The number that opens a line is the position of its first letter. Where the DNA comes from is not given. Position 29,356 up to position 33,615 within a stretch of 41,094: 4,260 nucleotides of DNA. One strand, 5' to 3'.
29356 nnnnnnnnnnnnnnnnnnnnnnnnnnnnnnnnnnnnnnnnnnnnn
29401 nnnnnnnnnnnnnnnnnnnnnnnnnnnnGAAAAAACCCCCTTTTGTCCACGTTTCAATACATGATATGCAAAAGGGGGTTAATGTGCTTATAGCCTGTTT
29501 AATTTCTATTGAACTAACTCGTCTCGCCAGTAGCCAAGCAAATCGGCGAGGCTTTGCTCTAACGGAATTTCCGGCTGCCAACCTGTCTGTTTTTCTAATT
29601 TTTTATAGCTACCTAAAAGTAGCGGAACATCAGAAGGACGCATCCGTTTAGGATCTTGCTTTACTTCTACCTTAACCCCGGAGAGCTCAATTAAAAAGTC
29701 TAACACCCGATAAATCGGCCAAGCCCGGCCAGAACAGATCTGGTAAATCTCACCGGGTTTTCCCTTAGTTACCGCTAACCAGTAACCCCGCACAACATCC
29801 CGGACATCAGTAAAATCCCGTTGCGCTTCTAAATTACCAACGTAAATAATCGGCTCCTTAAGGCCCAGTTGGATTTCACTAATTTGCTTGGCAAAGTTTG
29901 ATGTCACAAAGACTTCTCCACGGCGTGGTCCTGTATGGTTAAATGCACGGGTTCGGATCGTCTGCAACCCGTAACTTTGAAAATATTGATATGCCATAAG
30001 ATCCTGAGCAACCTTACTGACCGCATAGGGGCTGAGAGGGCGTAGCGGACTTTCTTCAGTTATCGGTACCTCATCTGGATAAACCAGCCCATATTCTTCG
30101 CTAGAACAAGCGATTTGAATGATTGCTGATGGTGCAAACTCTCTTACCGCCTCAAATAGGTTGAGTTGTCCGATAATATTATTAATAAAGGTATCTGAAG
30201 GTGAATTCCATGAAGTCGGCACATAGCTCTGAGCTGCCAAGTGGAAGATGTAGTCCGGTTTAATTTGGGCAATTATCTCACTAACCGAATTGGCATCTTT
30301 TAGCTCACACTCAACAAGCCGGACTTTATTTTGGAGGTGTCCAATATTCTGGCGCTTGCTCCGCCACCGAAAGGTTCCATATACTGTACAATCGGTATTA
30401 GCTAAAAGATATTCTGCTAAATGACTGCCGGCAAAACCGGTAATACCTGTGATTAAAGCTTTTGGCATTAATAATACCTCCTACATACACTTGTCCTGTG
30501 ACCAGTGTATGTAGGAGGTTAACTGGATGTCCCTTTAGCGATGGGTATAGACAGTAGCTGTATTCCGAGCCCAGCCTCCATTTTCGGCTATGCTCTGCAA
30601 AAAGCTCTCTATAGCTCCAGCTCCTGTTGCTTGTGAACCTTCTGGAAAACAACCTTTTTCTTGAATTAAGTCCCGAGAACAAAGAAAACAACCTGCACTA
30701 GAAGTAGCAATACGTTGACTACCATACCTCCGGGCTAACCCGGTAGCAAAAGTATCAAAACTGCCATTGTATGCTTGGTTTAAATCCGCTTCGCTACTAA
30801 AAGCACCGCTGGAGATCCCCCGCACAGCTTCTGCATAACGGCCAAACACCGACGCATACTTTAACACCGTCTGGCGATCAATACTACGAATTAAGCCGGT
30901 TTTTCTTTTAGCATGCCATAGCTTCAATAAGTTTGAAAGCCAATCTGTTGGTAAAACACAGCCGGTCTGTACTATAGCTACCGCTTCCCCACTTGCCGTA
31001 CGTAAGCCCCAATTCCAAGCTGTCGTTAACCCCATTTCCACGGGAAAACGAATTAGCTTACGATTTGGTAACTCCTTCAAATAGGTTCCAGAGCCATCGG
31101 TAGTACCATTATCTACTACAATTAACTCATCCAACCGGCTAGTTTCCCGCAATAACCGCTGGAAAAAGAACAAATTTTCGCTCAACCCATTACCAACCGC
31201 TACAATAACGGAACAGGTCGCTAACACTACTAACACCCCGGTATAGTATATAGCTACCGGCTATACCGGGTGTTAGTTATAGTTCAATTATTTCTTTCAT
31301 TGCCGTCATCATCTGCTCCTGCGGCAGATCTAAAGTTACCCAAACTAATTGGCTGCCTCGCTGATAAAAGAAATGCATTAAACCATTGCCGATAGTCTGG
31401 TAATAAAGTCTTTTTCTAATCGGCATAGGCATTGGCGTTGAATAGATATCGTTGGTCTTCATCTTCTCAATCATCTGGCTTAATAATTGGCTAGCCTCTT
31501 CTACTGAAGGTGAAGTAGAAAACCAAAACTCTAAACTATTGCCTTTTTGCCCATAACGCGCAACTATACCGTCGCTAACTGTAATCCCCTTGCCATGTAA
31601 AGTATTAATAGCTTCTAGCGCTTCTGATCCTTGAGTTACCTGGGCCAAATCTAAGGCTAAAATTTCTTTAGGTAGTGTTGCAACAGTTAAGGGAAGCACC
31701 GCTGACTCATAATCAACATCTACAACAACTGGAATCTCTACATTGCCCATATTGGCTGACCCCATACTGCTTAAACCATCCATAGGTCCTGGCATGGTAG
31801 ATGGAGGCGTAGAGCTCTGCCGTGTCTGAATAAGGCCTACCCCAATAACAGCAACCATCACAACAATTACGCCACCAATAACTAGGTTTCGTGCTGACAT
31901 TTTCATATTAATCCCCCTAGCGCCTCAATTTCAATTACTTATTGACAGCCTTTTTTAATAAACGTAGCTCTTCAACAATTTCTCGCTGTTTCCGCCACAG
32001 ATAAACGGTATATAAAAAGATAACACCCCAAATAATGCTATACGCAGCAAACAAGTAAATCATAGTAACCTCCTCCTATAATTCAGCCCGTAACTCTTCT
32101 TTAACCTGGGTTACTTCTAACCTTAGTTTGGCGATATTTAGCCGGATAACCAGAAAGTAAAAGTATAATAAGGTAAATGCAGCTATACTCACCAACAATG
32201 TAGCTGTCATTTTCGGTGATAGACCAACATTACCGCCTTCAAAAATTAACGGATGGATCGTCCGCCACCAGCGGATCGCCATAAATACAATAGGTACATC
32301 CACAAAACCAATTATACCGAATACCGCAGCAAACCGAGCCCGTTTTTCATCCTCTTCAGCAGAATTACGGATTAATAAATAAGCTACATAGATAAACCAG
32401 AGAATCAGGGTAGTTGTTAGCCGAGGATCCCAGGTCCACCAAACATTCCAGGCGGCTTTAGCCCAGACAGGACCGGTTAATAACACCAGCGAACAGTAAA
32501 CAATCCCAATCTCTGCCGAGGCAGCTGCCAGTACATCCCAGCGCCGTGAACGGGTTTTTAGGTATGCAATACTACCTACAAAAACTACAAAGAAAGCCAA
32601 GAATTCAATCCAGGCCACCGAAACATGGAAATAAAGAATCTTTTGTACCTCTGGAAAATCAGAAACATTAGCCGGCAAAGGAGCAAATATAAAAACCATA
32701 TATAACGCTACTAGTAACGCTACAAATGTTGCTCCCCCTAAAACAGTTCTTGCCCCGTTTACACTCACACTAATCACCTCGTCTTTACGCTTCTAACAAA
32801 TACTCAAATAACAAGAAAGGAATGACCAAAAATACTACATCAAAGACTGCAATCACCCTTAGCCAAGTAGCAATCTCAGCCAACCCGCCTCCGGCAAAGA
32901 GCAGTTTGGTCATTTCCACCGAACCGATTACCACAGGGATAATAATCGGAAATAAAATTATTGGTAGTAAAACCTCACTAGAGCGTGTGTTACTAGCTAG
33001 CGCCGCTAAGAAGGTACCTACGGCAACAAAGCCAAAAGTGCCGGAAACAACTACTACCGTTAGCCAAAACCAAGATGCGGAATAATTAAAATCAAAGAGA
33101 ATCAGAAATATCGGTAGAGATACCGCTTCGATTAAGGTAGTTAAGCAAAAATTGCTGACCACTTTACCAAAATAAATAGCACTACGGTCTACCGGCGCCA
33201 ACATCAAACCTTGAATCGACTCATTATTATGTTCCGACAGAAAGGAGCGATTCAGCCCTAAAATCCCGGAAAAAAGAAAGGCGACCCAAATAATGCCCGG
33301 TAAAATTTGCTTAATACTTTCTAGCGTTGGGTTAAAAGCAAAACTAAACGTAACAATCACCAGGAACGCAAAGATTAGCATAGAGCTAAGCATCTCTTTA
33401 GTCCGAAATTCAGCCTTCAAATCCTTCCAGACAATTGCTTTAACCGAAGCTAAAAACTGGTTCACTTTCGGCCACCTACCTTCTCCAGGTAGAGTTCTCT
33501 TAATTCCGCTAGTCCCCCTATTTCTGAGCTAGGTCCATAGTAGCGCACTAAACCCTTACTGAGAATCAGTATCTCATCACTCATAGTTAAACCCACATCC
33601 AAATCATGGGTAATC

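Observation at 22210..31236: Three adjacent multi-repeat (DUF3794/SipL-SPOCS-like) proteins interleaved with four sugar-modifying enzymes: candidate glycosylated spore-surface or other self-assembling structure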

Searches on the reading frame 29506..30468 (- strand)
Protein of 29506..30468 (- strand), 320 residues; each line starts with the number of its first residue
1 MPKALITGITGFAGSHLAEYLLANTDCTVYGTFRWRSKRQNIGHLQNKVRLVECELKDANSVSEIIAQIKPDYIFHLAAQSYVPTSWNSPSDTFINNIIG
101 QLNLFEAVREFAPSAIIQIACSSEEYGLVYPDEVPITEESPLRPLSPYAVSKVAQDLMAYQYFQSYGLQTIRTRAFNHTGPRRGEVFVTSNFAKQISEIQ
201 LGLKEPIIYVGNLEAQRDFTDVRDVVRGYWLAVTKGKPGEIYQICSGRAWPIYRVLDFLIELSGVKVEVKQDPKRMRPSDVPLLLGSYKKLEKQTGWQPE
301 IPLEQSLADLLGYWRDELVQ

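Call 3: search_protein_families(library=pfam, proteins=[window:29506-30468:-], max_evalue=0.01)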
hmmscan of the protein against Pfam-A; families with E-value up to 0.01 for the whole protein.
window:29506-30468:- (320 aa): 7 families
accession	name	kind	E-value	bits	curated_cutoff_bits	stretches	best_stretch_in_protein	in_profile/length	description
PF16363.11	GDP_Man_Dehyd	-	3.3e-82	277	27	1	5-308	1-330/332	GDP-mannose 4,6 dehydratase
PF01370.27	Epimerase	-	3.7e-58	197.2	20.9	1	4-245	1-240/240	NAD dependent epimerase/dehydratase family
PF02719.21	Polysacc_synt_2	-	6.7e-12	45.6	20.2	1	5-119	2-126/293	Polysaccharide biosynthesis protein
PF04321.23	RmlD_sub_bind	-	7.4e-06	25.7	27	1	4-155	3-132/287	RmlD substrate binding domain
PF07993.18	NAD_binding_4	-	0.0014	18.3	20.1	1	6-52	1-49/258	Male sterility protein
PF13460.12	NAD_binding_10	-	0.0061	16.9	27.2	1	8-69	1-61/184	NAD(P)H-binding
PF01073.25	3Beta_HSD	-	0.0069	15.9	22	1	5-116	1-111/280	3-beta hydroxysteroid dehydrogenase/isomerase family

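Call 41: search_protein_families(library=ncbifam, proteins=[window:29506-30468:-], max_evalue=0.001)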
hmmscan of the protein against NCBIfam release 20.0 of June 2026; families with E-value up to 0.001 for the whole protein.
window:29506-30468:- (320 aa): 25 families
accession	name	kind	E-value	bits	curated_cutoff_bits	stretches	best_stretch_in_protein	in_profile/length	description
TIGR01472.1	gmd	equivalog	1.6e-54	185.4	415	1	3-310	2-334/342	GDP-mannose 4,6-dehydratase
TIGR04180.1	EDH_00030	hypoth_equivalog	1.4e-45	155.6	475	1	5-300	2-295/297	NAD-dependent 4,6-dehydratase LegB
TIGR01181.1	dTDP_gluc_dehyt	equivalog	6.8e-43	147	365.1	1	4-314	2-311/321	dTDP-glucose 4,6-dehydratase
TIGR01179.1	galE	equivalog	8.2e-36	123.5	262.3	1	4-309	2-320/332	UDP-glucose 4-epimerase GalE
TIGR02622.1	CDP_4_6_dhtase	equivalog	5.2e-28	98.2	278.45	1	3-316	6-332/352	CDP-glucose 4,6-dehydratase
NF007490.0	PRK10084.1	subfamily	1.4e-22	80.2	649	1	3-245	2-259/361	dTDP-glucose 4,6-dehydratase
NF007582.0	PRK10217.1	equivalog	1.9e-22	79.9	698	1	1-246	1-253/355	dTDP-glucose 4,6-dehydratase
NF011728.1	PRK15181.1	equivalog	7.9e-21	74.4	760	1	4-235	18-251/348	Vi polysaccharide biosynthesis UDP-N-acetylglucosaminuronic acid C-4 epimerase TviC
TIGR03466.1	HpnA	hypoth_equivalog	1e-15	57.5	367.65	1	3-303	2-282/327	hopanoid-associated sugar epimerase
NF007956.0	PRK10675.1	subfamily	4.3e-14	52.4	394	1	4-309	3-324/338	UDP-glucose 4-epimerase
TIGR02197.1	heptose_epim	equivalog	1.3e-13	50.8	274.6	1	5-278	2-277/316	ADP-glyceromanno-heptose 6-epimerase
NF008872.0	PRK11908.1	equivalog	6.9e-12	45.1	294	1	2-230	2-234/349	bifunctional UDP-4-keto-pentose/UDP-xylose synthase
NF052578.1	StrlDmthSdmBMthl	equivalog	6.8e-11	42.5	600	1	4-266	3-248/328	sterol demethylase protein SdmB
NF041015.1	UDPsulfquin_syn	equivalog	1.1e-10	41.1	575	1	43-128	62-150/384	UDP-sulfoquinovose synthase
NF047922.1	GDPFucSynFcl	equivalog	1.3e-10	41.3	500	1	52-311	35-298/308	GDP-L-fucose synthase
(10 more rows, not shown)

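Call 58: search_solved_structures(query=window:29506-30468:-, max_evalue=1e-20)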
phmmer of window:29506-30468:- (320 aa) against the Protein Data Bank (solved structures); distinct sequences matched with E-value up to 1e-20: 31.
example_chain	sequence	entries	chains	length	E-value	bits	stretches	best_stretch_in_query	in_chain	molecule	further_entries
2pk3_A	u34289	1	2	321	9.1e-91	307.9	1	3-315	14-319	GDP-6-deoxy-D-lyxo-4-hexulose reductase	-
7us5_A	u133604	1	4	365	8.4e-66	225.9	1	3-318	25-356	GDP-D-GLYCERO-D-MANNO-HEPTOSE 4,6-DEHYDRATASE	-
6x3b_A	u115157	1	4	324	1.9e-53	185.3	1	58-316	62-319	GDP-6-deoxy-D-mannose reductase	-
1db3_A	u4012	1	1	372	8e-44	153.7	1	4-267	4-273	GDP-MANNOSE 4,6-DEHYDRATASE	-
1rpn_A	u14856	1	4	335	5.8e-43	150.8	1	3-307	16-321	GDP-mannose 4,6-dehydratase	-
5uzh_A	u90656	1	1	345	1.1e-42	150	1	4-258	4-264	NafoA.00085.b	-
7kf3_A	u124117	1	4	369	3e-41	145.2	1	4-257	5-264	GDP-mannose 4,6-dehydratase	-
1n7g_A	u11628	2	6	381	4.2e-41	144.7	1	4-306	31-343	GDP-D-mannose-4,6-dehydratase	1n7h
2z1m_A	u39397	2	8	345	3.6e-39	138.4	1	3-268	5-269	GDP-D-mannose dehydratase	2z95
4lw8_A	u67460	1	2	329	6.5e-37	131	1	3-309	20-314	Putative epimerase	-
6gpj_A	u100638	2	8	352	1.1e-34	123.6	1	4-251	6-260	GDP-mannose 4,6 dehydratase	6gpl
5in4_A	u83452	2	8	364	1.4e-34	123.3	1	4-251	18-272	GDP-mannose 4,6 dehydratase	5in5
1t2a_A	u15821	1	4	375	1.5e-34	123.2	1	4-251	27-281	GDP-mannose 4,6 dehydratase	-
6q94_B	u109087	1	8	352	3.3e-34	122.1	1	4-251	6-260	GDP-mannose 4,6 dehydratase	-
6gpk_A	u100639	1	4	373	3.8e-34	121.9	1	4-251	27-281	GDP-mannose 4,6 dehydratase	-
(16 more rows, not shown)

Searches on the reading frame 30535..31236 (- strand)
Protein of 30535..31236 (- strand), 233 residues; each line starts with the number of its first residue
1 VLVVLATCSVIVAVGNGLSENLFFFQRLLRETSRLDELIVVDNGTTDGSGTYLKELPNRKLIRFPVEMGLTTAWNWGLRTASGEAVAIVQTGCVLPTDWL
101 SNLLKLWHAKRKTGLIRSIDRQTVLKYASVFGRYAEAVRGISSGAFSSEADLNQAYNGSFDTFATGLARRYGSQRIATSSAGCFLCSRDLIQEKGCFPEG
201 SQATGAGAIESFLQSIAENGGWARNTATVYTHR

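Call 3: search_protein_families(library=pfam, proteins=[window:30535-31236:-], max_evalue=0.01)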
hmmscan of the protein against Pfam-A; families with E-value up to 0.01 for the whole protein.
window:30535-31236:- (233 aa): 2 families
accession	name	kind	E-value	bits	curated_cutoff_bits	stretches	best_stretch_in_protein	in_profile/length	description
PF00535.33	Glycos_transf_2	-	1.2e-14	55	23.3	1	9-122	1-118/168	Glycosyl transferase family 2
PF10111.15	Glyco_tranf_2_2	-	0.0024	17.8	27.3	1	9-111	1-110/276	Glycosyltransferase like family 2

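Call 41: search_protein_families(library=ncbifam, proteins=[window:30535-31236:-], max_evalue=0.001)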
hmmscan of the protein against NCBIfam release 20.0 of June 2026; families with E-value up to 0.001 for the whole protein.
window:30535-31236:- (233 aa): 5 families
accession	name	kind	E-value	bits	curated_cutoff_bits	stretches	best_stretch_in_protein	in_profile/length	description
NF007482.0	PRK10073.1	equivalog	7.2e-08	31.8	423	1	7-106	7-109/334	glycosyltransferase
TIGR03965.1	mycofact_glyco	equivalog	2.9e-07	29.7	280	1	26-106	94-178/467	mycofactocin biosynthesis glycosyltransferase MftF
TIGR04283.1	glyco_like_mftF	equivalog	3.6e-06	26.7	182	1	9-115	2-106/221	TIGR04283 family arsenosugar biosynthesis glycosyltransferase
NF041875.1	EPS_EpsD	equivalog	0.00033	20.2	370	1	9-136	2-133/325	exopolysaccharide biosynthesis glycosyltransferase EpsD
TIGR04009.1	wcaE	equivalog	0.00068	19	369.2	1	16-101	14-101/248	colanic acid biosynthesis glycosyltransferase WcaE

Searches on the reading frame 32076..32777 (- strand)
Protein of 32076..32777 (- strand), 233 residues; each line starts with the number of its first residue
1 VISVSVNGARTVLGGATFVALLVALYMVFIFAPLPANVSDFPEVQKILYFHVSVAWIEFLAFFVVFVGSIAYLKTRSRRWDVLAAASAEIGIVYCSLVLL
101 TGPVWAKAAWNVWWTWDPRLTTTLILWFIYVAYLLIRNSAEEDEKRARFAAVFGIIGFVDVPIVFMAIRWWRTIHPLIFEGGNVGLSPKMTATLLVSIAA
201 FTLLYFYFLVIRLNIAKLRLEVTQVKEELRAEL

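Call 16: search_protein_families(library=pfam, proteins=[window:32076-32777:-], max_evalue=0.001)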
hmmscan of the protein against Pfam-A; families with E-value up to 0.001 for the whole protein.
window:32076-32777:- (233 aa): 1 family
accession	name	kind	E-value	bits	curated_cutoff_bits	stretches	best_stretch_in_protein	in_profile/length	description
PF01578.25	Cytochrom_C_asm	-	2.4e-31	109.5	29.9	1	16-175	35-212/212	Cytochrome C assembly protein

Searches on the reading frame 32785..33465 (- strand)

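Call 16: search_protein_families(library=pfam, proteins=[window:32785-33465:-], max_evalue=0.001)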
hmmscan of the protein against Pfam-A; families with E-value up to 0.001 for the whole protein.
window:32785-33465:- (226 aa): 4 families
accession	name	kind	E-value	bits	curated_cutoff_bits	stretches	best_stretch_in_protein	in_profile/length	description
PF03379.19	CcmB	-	1.9e-40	139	24.9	1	9-215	2-204/215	CcmB protein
PF01061.29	ABC2_membrane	-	6.1e-14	52.5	26.9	1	8-175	3-174/211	ABC-2 type transporter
PF12698.13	ABC2_membrane_3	-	2.8e-07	30.4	31.6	1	41-218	151-309/347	ABC-2 family transporter protein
PF12679.13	ABC2_membrane_2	-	6.3e-05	22.8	27.2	0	11-189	3-212/283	ABC-2 family transporter protein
